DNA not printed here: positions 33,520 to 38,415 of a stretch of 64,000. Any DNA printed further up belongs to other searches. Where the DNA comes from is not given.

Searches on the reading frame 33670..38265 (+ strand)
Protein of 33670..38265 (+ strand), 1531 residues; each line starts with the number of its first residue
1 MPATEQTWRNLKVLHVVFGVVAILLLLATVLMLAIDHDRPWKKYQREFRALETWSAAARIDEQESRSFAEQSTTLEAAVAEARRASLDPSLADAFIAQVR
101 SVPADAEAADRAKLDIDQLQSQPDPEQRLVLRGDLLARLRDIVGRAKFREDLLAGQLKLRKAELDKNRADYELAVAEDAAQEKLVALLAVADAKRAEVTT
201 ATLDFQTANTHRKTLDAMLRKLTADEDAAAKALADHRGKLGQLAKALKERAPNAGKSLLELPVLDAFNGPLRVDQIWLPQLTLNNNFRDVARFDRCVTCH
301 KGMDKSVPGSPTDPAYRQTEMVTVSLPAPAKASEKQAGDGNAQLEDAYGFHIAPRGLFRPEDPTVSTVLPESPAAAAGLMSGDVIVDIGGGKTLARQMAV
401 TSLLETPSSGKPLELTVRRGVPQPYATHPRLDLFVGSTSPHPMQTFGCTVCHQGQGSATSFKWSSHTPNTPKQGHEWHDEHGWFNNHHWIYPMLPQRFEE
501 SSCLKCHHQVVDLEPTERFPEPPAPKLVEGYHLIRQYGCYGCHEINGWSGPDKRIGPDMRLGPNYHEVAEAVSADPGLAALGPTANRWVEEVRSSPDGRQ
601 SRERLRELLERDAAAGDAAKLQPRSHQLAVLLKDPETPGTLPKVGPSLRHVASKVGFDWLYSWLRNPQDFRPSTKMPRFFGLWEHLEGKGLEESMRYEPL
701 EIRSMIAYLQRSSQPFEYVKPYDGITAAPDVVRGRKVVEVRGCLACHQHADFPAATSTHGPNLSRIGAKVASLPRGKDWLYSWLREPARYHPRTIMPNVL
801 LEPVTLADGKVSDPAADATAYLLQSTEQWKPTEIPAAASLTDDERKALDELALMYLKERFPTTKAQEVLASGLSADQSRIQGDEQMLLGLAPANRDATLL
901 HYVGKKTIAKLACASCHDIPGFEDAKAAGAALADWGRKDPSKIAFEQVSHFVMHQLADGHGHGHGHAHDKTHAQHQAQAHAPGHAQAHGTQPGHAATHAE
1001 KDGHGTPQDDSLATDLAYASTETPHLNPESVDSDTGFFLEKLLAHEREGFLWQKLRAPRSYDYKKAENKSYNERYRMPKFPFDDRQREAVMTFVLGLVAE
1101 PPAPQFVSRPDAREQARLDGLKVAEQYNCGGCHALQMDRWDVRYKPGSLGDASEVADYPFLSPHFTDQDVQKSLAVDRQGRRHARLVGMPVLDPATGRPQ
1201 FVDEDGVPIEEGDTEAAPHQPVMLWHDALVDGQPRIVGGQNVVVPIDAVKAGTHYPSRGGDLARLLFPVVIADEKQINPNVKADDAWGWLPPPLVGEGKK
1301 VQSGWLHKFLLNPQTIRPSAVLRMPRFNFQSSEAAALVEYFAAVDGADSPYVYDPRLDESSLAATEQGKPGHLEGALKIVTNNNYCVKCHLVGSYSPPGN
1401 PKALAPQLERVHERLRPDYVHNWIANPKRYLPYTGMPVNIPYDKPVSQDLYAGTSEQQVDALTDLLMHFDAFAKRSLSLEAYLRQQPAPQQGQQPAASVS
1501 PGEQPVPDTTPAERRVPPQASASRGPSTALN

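Call 8: search_protein_families(library=pfam, proteins=[window:33670-38265:+], max_evalue=0.001)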
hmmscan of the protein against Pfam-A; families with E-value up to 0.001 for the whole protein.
window:33670-38265:+ (1531 aa): 6 families
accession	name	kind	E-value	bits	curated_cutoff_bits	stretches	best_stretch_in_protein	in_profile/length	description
PF00034.26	Cytochrom_C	-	1.4e-13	52.4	21.3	0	732-823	2-87/90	Cytochrome c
PF17820.7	PDZ_6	-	1.3e-05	25.3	27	1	364-419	1-54/54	PDZ domain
PF13442.11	Cytochrome_CBB3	-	5.3e-05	23.9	27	0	904-940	6-34/68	Cytochrome C oxidase, cbb3-type, subunit III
PF13180.12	PDZ_2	-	9.2e-05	23.1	27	1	362-420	13-70/80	PDZ domain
PF02433.20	FixO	-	0.00021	21.3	29.6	0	643-684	101-142/219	Cytochrome C oxidase, mono-heme subunit/FixO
PF11845.13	Tll0287-like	-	0.00055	20.8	24.1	0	486-510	87-111/144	Tll0287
